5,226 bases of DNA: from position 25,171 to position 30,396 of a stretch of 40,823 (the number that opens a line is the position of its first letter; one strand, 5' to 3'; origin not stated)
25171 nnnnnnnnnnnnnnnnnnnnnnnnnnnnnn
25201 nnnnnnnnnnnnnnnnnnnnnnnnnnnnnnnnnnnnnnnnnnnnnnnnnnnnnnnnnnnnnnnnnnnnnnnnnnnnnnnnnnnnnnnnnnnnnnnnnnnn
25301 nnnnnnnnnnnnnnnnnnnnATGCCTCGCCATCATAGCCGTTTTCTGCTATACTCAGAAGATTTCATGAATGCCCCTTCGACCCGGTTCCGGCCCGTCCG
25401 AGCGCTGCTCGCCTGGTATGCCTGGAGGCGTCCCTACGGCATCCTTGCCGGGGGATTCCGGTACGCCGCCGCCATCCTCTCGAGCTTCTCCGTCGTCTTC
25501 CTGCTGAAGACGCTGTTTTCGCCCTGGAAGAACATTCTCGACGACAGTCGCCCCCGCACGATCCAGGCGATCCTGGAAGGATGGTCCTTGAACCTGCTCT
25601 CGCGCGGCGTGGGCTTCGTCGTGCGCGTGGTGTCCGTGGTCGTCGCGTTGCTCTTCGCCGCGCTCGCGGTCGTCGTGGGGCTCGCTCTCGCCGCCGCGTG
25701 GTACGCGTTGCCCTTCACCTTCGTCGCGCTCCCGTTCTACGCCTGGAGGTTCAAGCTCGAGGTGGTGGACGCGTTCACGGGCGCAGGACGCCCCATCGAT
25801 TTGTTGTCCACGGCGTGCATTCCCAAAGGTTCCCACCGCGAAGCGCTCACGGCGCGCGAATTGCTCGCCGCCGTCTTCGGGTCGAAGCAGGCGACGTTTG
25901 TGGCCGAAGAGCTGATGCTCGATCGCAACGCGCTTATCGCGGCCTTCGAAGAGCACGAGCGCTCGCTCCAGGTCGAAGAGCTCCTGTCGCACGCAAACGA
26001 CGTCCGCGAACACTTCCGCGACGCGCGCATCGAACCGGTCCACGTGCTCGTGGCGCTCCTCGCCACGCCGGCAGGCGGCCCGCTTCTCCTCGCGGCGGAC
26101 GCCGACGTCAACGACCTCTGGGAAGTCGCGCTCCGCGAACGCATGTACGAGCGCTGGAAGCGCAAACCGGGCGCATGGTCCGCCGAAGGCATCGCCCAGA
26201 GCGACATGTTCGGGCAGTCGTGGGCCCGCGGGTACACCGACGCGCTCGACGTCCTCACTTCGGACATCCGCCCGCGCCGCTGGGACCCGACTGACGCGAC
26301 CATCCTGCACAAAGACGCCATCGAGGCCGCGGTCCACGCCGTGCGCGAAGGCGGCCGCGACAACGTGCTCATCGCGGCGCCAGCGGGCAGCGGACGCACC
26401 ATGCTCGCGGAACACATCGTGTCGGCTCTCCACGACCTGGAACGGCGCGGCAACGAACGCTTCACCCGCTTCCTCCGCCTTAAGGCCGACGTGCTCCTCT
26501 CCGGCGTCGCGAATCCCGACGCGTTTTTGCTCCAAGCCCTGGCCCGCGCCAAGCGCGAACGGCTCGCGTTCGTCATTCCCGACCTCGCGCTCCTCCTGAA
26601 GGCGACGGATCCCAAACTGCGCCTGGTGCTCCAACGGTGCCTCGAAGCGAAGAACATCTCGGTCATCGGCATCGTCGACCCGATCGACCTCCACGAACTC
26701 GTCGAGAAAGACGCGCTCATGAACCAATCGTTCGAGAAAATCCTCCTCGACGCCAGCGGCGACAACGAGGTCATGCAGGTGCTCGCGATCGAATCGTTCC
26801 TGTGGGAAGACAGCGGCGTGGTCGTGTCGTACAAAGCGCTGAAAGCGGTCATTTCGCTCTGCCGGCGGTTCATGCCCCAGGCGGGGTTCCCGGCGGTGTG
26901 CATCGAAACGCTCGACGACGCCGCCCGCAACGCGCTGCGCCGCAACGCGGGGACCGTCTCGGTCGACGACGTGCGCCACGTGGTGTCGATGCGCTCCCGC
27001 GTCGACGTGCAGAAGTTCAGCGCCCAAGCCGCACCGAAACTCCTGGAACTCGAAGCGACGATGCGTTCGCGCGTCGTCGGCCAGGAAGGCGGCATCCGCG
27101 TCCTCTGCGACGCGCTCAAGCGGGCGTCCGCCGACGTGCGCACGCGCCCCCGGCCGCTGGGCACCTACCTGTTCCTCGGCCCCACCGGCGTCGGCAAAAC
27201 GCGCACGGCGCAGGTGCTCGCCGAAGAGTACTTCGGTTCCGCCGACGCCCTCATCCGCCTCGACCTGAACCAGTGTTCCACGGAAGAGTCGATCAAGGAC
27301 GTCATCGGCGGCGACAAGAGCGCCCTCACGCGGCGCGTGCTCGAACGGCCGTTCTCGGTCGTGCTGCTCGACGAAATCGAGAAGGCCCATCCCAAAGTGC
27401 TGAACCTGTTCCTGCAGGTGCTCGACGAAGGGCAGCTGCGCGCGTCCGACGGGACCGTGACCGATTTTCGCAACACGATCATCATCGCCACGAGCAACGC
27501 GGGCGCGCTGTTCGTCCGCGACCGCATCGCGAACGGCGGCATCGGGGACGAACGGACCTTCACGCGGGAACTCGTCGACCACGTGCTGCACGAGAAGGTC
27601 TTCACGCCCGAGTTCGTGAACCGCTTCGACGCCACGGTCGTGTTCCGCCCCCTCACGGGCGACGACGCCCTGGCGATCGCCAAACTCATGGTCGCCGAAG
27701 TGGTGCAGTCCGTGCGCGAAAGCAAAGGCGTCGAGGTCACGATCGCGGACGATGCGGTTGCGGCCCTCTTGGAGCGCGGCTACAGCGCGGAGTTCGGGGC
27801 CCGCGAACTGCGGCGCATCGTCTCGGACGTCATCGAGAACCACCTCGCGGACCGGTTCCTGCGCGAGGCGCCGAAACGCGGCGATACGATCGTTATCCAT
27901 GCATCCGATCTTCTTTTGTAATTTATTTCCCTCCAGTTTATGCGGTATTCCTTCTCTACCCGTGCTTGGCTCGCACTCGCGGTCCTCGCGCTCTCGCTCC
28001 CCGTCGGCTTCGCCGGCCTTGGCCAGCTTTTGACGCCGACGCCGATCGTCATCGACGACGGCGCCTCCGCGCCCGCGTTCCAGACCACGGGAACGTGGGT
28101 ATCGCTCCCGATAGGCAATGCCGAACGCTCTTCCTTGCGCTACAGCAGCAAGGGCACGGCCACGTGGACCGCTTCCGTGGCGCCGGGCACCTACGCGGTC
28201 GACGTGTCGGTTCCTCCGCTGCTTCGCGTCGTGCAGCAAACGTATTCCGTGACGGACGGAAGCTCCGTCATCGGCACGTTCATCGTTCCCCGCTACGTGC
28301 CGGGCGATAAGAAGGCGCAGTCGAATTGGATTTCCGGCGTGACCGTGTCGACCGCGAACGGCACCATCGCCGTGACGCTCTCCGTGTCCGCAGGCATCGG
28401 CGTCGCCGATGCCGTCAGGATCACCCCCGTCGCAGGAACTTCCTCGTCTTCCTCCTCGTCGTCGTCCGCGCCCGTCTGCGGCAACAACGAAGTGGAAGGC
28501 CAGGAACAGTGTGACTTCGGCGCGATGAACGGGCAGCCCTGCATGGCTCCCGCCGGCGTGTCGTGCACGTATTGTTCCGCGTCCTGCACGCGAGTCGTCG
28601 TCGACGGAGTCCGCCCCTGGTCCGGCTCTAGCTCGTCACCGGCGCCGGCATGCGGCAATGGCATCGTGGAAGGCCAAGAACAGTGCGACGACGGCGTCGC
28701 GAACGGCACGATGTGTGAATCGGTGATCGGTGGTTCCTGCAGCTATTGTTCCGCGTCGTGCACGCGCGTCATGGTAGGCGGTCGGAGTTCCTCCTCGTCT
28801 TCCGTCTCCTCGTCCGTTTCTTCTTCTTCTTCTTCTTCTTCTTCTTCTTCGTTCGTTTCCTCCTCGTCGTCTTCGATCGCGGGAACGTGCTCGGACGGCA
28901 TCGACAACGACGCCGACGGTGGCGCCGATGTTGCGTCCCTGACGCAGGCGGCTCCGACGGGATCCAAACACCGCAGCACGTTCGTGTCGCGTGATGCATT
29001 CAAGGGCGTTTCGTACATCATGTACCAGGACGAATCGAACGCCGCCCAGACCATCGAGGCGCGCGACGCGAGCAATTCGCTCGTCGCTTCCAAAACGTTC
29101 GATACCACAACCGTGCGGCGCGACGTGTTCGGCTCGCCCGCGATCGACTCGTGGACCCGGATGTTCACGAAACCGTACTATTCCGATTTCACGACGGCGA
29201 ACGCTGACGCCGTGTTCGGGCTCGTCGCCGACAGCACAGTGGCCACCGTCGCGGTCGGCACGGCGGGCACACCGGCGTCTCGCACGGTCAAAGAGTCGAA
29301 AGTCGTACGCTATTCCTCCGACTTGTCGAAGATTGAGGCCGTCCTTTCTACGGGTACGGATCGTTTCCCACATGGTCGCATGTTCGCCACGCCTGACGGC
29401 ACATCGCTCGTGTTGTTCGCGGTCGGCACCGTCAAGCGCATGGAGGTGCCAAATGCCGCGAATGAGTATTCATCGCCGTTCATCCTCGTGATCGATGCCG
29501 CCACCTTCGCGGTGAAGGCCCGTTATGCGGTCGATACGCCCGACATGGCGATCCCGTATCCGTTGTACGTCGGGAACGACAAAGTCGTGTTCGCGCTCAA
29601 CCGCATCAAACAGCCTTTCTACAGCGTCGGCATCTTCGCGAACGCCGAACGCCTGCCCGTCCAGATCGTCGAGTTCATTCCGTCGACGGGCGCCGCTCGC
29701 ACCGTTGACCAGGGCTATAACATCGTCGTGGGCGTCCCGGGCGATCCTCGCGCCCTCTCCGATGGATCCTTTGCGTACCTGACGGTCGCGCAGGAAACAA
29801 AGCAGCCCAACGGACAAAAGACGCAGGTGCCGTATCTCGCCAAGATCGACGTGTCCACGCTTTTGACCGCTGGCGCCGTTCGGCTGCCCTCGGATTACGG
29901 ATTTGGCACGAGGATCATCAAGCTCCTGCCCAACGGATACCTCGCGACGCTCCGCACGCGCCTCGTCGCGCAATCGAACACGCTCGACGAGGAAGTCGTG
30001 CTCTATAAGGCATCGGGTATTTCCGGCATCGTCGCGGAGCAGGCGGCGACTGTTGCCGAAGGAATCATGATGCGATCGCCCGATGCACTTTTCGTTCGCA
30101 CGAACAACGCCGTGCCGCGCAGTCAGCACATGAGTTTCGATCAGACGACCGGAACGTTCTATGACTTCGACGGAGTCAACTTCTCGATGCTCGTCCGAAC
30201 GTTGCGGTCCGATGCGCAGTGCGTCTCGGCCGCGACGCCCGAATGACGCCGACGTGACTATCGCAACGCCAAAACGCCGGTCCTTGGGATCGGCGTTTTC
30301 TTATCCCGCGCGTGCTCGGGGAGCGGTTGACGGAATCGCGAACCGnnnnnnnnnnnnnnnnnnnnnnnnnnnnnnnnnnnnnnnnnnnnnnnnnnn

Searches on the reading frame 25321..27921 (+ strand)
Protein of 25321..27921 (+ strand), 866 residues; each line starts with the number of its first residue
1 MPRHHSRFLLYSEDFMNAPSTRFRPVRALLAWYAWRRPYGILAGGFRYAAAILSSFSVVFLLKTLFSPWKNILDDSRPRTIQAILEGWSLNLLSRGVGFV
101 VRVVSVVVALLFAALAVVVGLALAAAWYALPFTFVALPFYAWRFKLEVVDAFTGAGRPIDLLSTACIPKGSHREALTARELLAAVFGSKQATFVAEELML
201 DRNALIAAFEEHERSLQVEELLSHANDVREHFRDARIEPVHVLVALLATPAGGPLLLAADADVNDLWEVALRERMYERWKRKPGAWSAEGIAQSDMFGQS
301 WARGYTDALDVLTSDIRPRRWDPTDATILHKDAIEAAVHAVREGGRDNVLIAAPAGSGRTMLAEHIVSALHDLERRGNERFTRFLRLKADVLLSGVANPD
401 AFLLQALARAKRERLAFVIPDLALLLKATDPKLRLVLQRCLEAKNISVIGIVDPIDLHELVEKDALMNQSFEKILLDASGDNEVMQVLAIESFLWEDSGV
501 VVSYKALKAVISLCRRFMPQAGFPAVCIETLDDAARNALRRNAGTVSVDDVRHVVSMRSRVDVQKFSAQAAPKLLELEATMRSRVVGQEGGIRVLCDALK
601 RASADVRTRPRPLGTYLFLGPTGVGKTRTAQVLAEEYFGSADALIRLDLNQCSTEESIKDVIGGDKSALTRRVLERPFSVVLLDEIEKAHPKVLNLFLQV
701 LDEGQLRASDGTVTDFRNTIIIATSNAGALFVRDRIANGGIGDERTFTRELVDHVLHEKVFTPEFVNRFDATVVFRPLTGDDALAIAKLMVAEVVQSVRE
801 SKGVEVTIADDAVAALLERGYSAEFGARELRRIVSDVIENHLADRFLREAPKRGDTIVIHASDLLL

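Call 32: search_protein_families(library=pfam, proteins=[window:25321-27921:+], max_evalue=0.001)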
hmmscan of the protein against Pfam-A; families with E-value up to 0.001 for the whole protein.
window:25321-27921:+ (866 aa): 11 families
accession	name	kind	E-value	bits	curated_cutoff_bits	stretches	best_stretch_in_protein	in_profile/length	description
PF07724.20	AAA_2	-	1.2e-37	129.9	27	1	611-771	1-165/166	AAA domain (Cdc48 subfamily)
PF10431.15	ClpB_D2-small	-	3.4e-17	62.7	21.9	1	778-859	1-81/81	C-terminal, D2-small domain, of ClpB protein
PF07728.20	AAA_5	-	4.8e-12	46.5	22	1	617-727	3-123/139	AAA domain (dynein-related subfamily)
PF00004.35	AAA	-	9.7e-12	45.9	21.2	1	617-726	2-109/131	ATPase family associated with various cellular activities (AAA)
PF13191.12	AAA_16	-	1.6e-06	29.2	32.6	1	332-441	10-124/167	AAA ATPase domain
PF13401.12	AAA_22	-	6.9e-06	26.8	27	0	617-700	9-107/130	AAA domain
PF01078.27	Mg_chelatase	-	1.8e-05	24.7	20.3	0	341-376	17-52/207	Magnesium chelatase, subunit ChlI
PF05496.18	RuvB_N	-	3.6e-05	24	27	0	597-637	17-57/159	Holliday junction DNA helicase RuvB P-loop domain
PF20720.3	nSTAND3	-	9.8e-05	22.5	27.2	0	617-647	21-51/155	Novel STAND NTPase 3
PF04851.21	ResIII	-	0.00012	22.5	22.5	0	332-373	10-50/164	Type III restriction enzyme, res subunit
PF00158.32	Sigma54_activat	-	0.00015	21.9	20.2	0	615-726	24-142/168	Sigma-54 interaction domain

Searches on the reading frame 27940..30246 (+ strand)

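Call 32: search_protein_families(library=pfam, proteins=[window:27940-30246:+], max_evalue=0.001)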
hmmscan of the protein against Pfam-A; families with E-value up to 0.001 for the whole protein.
window:27940-30246:+ (768 aa): 1 family
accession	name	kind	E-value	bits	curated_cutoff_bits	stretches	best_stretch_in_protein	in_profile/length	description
PF13948.11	DUF4215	-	0.00064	20.4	27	0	236-253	19-36/47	Domain of unknown function (DUF4215)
